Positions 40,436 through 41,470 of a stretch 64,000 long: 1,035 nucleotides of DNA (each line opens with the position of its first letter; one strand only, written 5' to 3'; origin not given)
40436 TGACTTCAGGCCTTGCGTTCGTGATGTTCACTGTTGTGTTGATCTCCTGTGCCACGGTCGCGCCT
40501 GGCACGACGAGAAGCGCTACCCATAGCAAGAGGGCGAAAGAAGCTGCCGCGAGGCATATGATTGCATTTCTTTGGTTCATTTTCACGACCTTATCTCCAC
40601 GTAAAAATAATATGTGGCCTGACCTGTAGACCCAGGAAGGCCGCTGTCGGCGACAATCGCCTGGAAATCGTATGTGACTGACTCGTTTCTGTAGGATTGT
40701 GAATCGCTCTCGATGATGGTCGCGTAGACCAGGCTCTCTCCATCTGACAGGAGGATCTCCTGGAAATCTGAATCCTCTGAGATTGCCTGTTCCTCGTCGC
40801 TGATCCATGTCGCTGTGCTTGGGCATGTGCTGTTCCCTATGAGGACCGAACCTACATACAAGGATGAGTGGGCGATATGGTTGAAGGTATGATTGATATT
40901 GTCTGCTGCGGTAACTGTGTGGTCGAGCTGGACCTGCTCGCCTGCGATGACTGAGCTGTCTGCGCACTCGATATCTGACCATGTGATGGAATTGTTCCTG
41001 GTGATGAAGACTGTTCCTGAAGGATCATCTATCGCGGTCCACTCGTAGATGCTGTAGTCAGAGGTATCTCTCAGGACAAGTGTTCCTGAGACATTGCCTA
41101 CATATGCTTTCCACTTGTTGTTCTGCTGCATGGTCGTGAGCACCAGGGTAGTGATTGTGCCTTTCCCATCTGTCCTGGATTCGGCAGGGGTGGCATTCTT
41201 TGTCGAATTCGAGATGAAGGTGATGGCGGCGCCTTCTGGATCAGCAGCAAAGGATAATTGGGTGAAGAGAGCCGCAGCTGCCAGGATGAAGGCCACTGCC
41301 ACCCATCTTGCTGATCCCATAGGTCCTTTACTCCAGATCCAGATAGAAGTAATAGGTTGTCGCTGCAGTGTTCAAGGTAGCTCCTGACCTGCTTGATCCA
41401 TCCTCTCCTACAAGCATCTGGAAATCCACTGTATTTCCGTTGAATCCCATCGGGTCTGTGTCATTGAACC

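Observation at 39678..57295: Surface-structure island: the giant protein ends in the same domain as two stand-alone secreted paralogs (candidate undescribed archaeal filament/anchoring system)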

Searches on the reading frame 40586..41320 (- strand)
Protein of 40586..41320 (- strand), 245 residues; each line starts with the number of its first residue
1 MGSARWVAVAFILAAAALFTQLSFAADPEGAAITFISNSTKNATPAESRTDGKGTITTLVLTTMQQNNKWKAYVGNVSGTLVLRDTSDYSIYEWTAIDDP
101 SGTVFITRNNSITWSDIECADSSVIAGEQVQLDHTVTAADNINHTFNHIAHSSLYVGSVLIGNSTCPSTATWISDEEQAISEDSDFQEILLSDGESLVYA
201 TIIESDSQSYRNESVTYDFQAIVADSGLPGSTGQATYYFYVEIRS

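Call 11: search_protein_families(library=pfam, proteins=[window:40586-41320:-], max_evalue=1)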
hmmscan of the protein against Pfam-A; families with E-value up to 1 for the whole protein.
window:40586-41320:- (245 aa): 2 families
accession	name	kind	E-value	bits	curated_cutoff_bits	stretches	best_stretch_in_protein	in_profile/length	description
PF01453.30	B_lectin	-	0.048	14.6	32.4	0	67-106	44-85/105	D-mannose binding lectin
PF02369.22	Big_1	-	0.21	12.2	34.9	1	29-78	34-85/93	Bacterial Ig-like domain (group 1)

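Call 17: find_homologous_proteins(query=window:40586-41320:-, max_evalue=0.001)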
Query window:40586-41320:- (245 aa): 436 proteins with E <= 0.001 among 1078 candidates; the best 120 are listed.
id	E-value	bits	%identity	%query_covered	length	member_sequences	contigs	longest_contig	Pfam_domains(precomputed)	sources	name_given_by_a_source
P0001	9.2e-154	528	100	100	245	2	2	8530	-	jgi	-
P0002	3.5e-92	326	62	97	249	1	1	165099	-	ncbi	ncbi:MAG: hypothetical protein V1859_02010 [archaeon]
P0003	2.4e-91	324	62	98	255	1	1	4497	-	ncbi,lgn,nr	ncbi:hypothetical protein JXB41_02145 [Candidatus Woesearchaeota archaeon]|nr:hypothetical protein [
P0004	4.6e-88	313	66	90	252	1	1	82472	-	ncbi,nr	ncbi:hypothetical protein GF327_03650 [Candidatus Woesearchaeota archaeon]|nr:hypothetical protein [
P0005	2.9e-85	304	59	90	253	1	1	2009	-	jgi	jgi:hypothetical protein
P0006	4.4e-82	293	59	97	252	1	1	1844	-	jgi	jgi:hypothetical protein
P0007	1.2e-81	292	60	95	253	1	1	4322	-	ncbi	-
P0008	2.3e-81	291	58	96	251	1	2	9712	-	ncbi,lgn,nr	ncbi:MAG: hypothetical protein KKF44_01320 [Nanoarchaeota archaeon]|nr:hypothetical protein [Nanoarc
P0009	4.7e-75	270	52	97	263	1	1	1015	-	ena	-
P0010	4.4e-72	261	55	90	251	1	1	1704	-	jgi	jgi:hypothetical protein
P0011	9.7e-71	256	55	97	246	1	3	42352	-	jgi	jgi:hypothetical protein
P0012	3.9e-70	254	56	89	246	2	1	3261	-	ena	-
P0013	1.2e-69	253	52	98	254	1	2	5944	-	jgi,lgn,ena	-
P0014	1.7e-69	252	49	98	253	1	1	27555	-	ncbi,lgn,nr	ncbi:hypothetical protein JW930_07755 [Candidatus Woesearchaeota archaeon]|nr:hypothetical protein [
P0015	4.7e-69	251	54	98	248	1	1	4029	-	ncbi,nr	ncbi:MAG: hypothetical protein HGA85_06730 [Nanoarchaeota archaeon]|nr:hypothetical protein [Nanoarc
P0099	2.4e-50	189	44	99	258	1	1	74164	-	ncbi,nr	ncbi:MAG: hypothetical protein KatS3mg002_1224 [Candidatus Woesearchaeota archaeon]|nr:MAG: hypothet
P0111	9.5e-50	187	43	97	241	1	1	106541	-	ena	-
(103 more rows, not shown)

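Call 21: search_solved_structures(query=A1, max_evalue=10)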
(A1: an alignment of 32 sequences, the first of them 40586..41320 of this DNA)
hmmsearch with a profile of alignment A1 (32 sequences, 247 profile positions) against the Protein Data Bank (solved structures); distinct sequences matched with E-value up to 10: 3.
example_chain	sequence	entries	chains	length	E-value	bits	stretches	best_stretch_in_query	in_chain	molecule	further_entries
8a9y_T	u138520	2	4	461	0.19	14.3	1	10-115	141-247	DUF4960 domain-containing protein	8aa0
8aa2_T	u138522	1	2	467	0.19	14.2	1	10-115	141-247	DUF4960 domain-containing protein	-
8s02_B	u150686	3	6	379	0.85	12.1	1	47-108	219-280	BzdN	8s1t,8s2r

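Call 24: find_encoding_contigs(protein=P0002, flank=10000, max_places=2)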
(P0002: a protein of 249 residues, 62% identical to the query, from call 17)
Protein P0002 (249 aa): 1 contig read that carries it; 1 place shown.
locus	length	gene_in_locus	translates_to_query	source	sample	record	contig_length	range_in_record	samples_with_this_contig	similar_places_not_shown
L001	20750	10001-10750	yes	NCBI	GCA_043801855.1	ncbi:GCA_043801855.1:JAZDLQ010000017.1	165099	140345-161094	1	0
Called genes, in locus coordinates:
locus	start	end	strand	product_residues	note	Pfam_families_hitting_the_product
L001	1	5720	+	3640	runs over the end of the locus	PF01835:MG2 (faint), PF17957:Big_7 (faint), PF19077:Big_13 (faint), PF07705:CARDB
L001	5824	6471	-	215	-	-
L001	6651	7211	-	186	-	-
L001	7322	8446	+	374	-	-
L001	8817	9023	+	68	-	-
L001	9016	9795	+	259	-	-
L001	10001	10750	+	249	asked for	-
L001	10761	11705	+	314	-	-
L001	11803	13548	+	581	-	PF00488:MutS_V (weak)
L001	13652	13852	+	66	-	PF15919:HicB_lk_antitox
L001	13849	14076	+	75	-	PF07927:HicA_toxin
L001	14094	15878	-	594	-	-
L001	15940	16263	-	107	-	-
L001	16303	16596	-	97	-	-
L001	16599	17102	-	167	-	-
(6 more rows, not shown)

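Call 26: find_encoding_contigs(protein=P0111, flank=10000, max_places=2)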
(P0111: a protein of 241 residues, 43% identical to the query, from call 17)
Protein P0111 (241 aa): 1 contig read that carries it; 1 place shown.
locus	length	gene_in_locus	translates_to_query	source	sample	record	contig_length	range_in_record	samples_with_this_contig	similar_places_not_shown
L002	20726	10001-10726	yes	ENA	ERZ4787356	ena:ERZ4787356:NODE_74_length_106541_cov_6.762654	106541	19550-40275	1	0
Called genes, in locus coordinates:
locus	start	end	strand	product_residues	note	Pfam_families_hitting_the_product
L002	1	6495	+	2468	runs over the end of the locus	PF01835:MG2 (faint), PF19077:Big_13 (faint), PF25788:Ig_Rha78A_N (faint)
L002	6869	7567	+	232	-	-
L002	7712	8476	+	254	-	-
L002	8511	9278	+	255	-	-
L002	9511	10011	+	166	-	PF08281:Sigma70_r4_2 (faint)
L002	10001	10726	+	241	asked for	-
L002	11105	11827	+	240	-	-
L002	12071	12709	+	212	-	PF01022:HTH_5 (faint)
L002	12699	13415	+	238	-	-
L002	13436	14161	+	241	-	-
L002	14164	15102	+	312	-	-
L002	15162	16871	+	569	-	-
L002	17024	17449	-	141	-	-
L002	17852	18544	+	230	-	-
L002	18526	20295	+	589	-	-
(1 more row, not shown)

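Call 27: find_encoding_contigs(protein=P0099, flank=10000, max_places=2)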
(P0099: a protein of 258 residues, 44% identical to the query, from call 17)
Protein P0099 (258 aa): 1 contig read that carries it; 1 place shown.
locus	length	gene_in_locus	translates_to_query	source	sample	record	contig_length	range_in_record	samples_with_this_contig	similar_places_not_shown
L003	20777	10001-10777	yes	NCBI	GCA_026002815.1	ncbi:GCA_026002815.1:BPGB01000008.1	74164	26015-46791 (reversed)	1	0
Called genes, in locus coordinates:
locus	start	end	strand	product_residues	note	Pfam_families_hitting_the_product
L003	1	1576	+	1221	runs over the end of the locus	PF07705:CARDB (weak)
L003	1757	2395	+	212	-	-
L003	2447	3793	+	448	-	-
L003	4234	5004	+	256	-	-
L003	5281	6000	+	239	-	-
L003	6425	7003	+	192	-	PF13384:HTH_23 (faint), PF13936:HTH_38 (faint), PF08281:Sigma70_r4_2 (faint)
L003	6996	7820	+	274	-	-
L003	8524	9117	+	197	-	PF01022:HTH_5 (weak), PF12840:HTH_20 (weak)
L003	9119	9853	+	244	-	-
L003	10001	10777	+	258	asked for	-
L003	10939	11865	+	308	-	-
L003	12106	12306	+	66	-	-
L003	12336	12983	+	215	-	-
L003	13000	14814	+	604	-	-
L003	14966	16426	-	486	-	PF00224:PK, PF02887:PK_C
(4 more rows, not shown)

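Call 28: predict_structure(alignment_id=A1)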
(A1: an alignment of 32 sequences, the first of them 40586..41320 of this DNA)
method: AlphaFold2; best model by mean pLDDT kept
length: 245 residues; sequences in the alignment: 32
mean_pLDDT: 79.7   pTM: 0.67
mean pLDDT of the five models: 79.7, 79.0, 77.7, 77.4, 75.3
residues with pLDDT >= 90: 99; 70-90: 76; 50-70: 50; < 50: 20
segments of 3 or more residues with pLDDT < 50: 26-42
pLDDT, mean of each block of 10 residues (from residue 1): 85 93 57 39 52 59 60 81 78 69 93 96 95 86 94 95 96 82 91 97 77 76 79 83 82
secondary structure, 60 per line:
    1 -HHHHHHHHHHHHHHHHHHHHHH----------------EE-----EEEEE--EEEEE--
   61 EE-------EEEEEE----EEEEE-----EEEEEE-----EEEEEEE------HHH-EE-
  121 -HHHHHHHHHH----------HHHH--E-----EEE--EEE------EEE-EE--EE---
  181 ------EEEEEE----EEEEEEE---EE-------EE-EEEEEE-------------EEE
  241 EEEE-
elements in order: H2-23 E47-51 E54-58 E70-75 E80-84 E90-95 E101-107 H122-131 H142-145 E154-156 E159-161 E168-170 E187-192 E197-203 E219-224 E238-244

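Call 34: fold_search(model_id=the predicted structure, library=pdb)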
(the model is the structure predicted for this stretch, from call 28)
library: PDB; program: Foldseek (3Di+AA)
matches with E <= 10: 130; with E <= 0.001: 0
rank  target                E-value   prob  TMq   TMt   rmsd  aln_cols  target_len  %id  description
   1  9pbb_A                6.6e-01  0.02  0.13  0.13  16.5       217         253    8  293K human S-adenosylmethionine decarboxylase (released 2025-09-17)
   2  5tph_B                1.0e+00  0.04  0.11  0.19  13.2       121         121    7  Crystal structure of a de novo designed protein homodimer with curved beta-sheet (released 2017-01-25)
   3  7qoo_N                1.6e+00  0.03  0.16  0.14  10.4       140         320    9  Structure of the human inner kinetochore CCAN complex (released 2022-06-08)
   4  9p7q_A                1.6e+00  0.02  0.12  0.12  15.7       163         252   10  273K human S-adenosylmethionine decarboxylase (released 2025-09-17)
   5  5u35_A                1.8e+00  0.02  0.12  0.18  13.5       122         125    8  Crystal structure of a de novo designed protein with curved beta-sheet (released 2017-01-25)
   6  7b4r                  2.0e+00  0.03  0.13  0.14  12.7       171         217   10  Structure of the 4'-phosphopantetheinyl transferase PptAb from Mycobacterium abscessus in complex with Coenzyme A and N- (released 2021-11-10)
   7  6e1r_B                2.0e+00  0.01  0.08  0.05  18.5       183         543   12  Crystal structure of the Acinetobacter phage vB_ApiP_P1 tailspike protein (released 2019-07-17)
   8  6ta7_D                2.1e+00  0.01  0.10  0.15  14.2       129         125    9  CRYSTAL STRUCTURE OF HUMAN G3BP1-NTF2 IN COMPLEX WITH HUMAN CAPRIN1-DERIVED SOLOMON MOTIF (released 2021-05-12)
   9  3dz3_A                2.3e+00  0.02  0.14  0.14  14.3       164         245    9  Human AdoMetDC F223A mutant with covalently bound S-Adenosylmethionine methyl ester (released 2009-03-10)
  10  6yrr_MODEL_1_A        2.5e+00  0.03  0.13  0.19  14.3       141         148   13  Heimdallarchaeota profilin (released 2021-11-03)
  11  3n7x                  2.5e+00  0.01  0.12  0.10  19.7       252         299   10  Crystal structure of Penaeus stylirostris densovirus capsid (released 2010-11-17)
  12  5epc_A                2.5e+00  0.01  0.10  0.06  13.9       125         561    7  Crystal structure of wild-type human phosphoglucomutase 1 (released 2016-04-27)
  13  6e1r_A                2.6e+00  0.01  0.08  0.05  18.4       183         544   12  Crystal structure of the Acinetobacter phage vB_ApiP_P1 tailspike protein (released 2019-07-17)
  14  7c1h_C                2.8e+00  0.02  0.11  0.08  15.4       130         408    9  Crystal structure of the starter condensation domain of rhizomide synthetase RzmA (released 2020-11-25)
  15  2e2i_H                2.8e+00  0.01  0.10  0.15  15.2       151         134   11  RNA polymerase II elongation complex in 5 mM Mg+2 with 2'-dGTP (released 2006-12-19)
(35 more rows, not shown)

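Call 40: find_related_loci(query=A1, collection=genome_contigs, flank=10000)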
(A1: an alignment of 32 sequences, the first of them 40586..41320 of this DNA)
Query A1 (245 aa) in genome_contigs; peptide patterns used: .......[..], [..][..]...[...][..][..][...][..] (x = any residue, [..] = any of these).
252 stretches matched a pattern; 237 encode a relative of the query (tblastn E <= 1e-3); the best 80 are kept; 76 distinct loci.
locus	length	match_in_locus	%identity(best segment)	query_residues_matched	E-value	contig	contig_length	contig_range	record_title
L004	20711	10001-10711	62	6-243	1e-99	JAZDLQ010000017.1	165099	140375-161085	MAG: archaeon isolate MEGAHIT-group-0.609 k141_11811134, whole genome shotgun sequence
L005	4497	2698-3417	62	7-245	2e-98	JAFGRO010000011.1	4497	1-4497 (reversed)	MAG: Candidatus Woesearchaeota archaeon isolate Zod_Metabat.833 k87_2401081, whole genome shotgun sequence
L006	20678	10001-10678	65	22-245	7e-93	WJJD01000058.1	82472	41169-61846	MAG: Candidatus Woesearchaeota archaeon isolate Bin_274 k141_1227114, whole genome shotgun sequence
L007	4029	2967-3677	54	5-243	1e-76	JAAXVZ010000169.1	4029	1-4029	MAG: Nanoarchaeota archaeon isolate W9_Combined_metabat1_108 W9_Combined_metabat1_108_NODE_18041, whole genome shotgun s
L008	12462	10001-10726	49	5-243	3e-70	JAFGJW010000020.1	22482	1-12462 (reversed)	MAG: Candidatus Woesearchaeota archaeon isolate Zod_Metabat.297 k87_14041406, whole genome shotgun sequence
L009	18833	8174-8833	54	26-243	2e-68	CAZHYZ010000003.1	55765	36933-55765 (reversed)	MAG TPA_asm: uncultured Methanosarcinales archaeon isolate SRP141376_co3_443 genome assembly, contig: NODE_1347_length_5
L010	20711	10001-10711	48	7-243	3e-67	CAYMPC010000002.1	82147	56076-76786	MAG TPA_asm: uncultured Methanosarcinales archaeon isolate SRP319275_co4_76 genome assembly, contig: NODE_142_length_821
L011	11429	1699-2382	50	13-243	1e-66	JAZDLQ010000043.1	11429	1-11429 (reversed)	MAG: archaeon isolate MEGAHIT-group-0.609 k141_15261196, whole genome shotgun sequence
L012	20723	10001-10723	48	7-243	2e-66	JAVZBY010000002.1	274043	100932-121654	MAG: Candidatus Woesearchaeota archaeon isolate DRTY-6_201705_bins_17 DRTY-6_201705_bins_17_scaffold_2, whole genome sho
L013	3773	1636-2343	49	12-243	4e-66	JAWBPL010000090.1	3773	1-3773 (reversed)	MAG: Candidatus Woesearchaeota archaeon isolate HNT-10_202101_bins_40 HNT-10_202101_bins_40_scaffold_90, whole genome sh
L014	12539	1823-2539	49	7-245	8e-65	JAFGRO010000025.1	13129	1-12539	MAG: Candidatus Woesearchaeota archaeon isolate Zod_Metabat.833 k87_4270289, whole genome shotgun sequence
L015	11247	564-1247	48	12-243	1e-63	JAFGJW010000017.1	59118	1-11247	MAG: Candidatus Woesearchaeota archaeon isolate Zod_Metabat.297 k87_12200510, whole genome shotgun sequence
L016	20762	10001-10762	49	5-243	3e-63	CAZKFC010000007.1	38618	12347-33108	MAG TPA_asm: uncultured Methanosarcinales archaeon isolate binchicken_co19_615 genome assembly, contig: NODE_1322_length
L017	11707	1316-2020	48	6-243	2e-61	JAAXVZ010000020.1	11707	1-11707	MAG: Nanoarchaeota archaeon isolate W9_Combined_metabat1_108 W9_Combined_metabat1_108_NODE_3078, whole genome shotgun se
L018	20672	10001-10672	46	19-243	1e-60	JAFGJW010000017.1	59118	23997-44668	MAG: Candidatus Woesearchaeota archaeon isolate Zod_Metabat.297 k87_12200510, whole genome shotgun sequence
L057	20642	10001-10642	43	26-243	1e-51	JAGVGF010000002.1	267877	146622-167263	MAG: archaeon isolate DeMMO2_15 c_000000008066, whole genome shotgun sequence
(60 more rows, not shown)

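Call 50: search_protein_families(library=ncbifam, proteins=[window:40586-41320:-], max_evalue=0.1)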
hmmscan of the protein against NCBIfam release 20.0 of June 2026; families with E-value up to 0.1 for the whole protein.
window:40586-41320:- (245 aa): 0 families

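Call 57: search_protein_families(library=pfam, proteins=[L010:13190-13690:+, L010:11880-12389:+, L057:12527-13156:+], max_evalue=5)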
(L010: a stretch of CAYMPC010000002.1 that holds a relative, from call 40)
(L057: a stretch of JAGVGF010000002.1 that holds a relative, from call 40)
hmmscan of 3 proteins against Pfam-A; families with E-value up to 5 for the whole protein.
L010:13190-13690:+ (167 aa): 2 families
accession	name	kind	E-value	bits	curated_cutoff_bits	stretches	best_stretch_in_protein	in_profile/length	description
PF10502.14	Peptidase_S26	-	0.00097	19.6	22.9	1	86-146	29-92/168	Signal peptidase, peptidase S26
PF00717.28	Peptidase_S24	-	0.0029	17.7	23.3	1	86-141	41-91/116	Peptidase S24-like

L010:11880-12389:+ (170 aa): 5 families
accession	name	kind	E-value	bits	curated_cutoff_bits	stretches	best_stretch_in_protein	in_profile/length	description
PF08281.18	Sigma70_r4_2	-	0.0012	18.9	25.7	1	134-169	18-53/54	Sigma-70, region 4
PF13936.12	HTH_38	-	0.0046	17.1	27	1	77-93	21-37/44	Helix-turn-helix domain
PF03474.20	DMA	-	0.053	13.5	23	0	120-133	9-22/37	DMRTA motif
PF11885.13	DUF3405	-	0.082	12.1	25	1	63-125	151-208/493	Protein of unknown function (DUF3405)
PF13384.12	HTH_23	-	0.1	12.9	24.6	1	73-98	16-39/50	Homeodomain-like domain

L057:12527-13156:+ (210 aa): 9 families
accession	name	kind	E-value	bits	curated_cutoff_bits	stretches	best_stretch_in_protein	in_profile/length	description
PF01022.26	HTH_5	-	5.5e-07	29.8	22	1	22-65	4-47/47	Bacterial regulatory protein, arsR family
PF12840.13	HTH_20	-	1.4e-05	25.4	27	1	24-65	8-50/51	Helix-turn-helix domain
PF13412.12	HTH_24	-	0.00029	20.8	21.9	1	22-64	5-48/48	Winged helix-turn-helix DNA-binding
PF25212.1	HVO_A0114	-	0.00088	19.5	27.6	1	16-67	18-70/84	HVO_A0114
PF08100.18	Dimerisation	-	0.0015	18.7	25.6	1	10-76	15-77/93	O-methyltransferase dimerisation domain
PF01047.28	MarR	-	0.0027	18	24.6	1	19-68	2-52/59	MarR family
PF13601.12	HTH_34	-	0.0033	18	27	1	35-82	16-61/80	Winged helix DNA-binding domain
PF17782.7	DprA_WH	-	0.014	15.8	22.9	1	38-65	30-57/61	DprA winged helix domain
PF12802.13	MarR_2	-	0.015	15.9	27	1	19-67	4-54/61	MarR family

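Call 80: fold_search(model_id=the predicted structure, library=viral)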
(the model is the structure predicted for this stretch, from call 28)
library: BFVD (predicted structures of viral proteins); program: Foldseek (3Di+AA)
matches with E <= 10: 107; with E <= 0.001: 0
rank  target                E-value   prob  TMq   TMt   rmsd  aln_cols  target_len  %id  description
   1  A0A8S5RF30            7.8e-02  0.20  0.16  0.17  23.6       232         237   12  Uncharacterized protein [virus sp. ctyMK1]
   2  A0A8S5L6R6            4.9e-01  0.08  0.15  0.17  16.9       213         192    8  Tail protein [Siphoviridae sp. ct45W1]
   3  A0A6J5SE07            5.5e-01  0.03  0.09  0.04  23.9       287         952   11  Tip attachment protein J central straight fiber domain-containing protein [uncultured Caudovirales phage]
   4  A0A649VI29            7.3e-01  0.04  0.14  0.17  20.6       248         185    8  (no name in the UniProt tables at hand)
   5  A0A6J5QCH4            8.6e-01  0.04  0.14  0.13  20.2       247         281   10  Uncharacterized protein [uncultured Caudovirales phage]
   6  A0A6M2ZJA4            8.6e-01  0.02  0.11  0.05  25.8       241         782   10  Long tail fiber proximal subunit [Synechococcus phage S-SCSM1]
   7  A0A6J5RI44            1.4e+00  0.02  0.12  0.12  18.4       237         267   10  Uncharacterized protein [uncultured Caudovirales phage]
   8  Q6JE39                1.7e+00  0.04  0.18  0.18  22.1       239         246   11  Coat protein [Humulus japonicus latent virus]
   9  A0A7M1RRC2            1.7e+00  0.02  0.12  0.17  19.7       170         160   11  (no name in the UniProt tables at hand)
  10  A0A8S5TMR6            1.7e+00  0.01  0.10  0.12  19.1       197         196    8  Tail tube protein [Siphoviridae sp. cttaA39]
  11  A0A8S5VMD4            1.7e+00  0.01  0.07  0.08  25.9       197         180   11  (no name in the UniProt tables at hand)
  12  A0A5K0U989            1.8e+00  0.01  0.10  0.15  18.3       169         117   11  Uncharacterized protein (Fragment) [Yasminevirus sp. GU-2018]
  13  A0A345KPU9            1.8e+00  0.01  0.08  0.07  29.9       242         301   12  Major tail protein [Arthrobacter phage Sergei]
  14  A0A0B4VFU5            1.9e+00  0.01  0.07  0.06  20.1       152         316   13  Uncharacterized protein [Tipula oleracea nudivirus]
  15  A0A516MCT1            2.3e+00  0.02  0.11  0.15  15.3       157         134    9  (no name in the UniProt tables at hand)
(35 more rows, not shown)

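Call 85: search_protein_families(library=pfam, alignment_id=A1, max_evalue=0.01)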
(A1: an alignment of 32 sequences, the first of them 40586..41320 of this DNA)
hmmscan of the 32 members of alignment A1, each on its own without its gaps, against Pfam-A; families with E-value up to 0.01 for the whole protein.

A. member 1, window:40586-41320:- (245 aa): 0 families

B. families by the number of members that match (of 32 scanned): 2 families
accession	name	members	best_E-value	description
PF12698.13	ABC2_membrane_3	1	0.0024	ABC-2 family transporter protein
PF02369.22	Big_1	1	0.0074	Bacterial Ig-like domain (group 1)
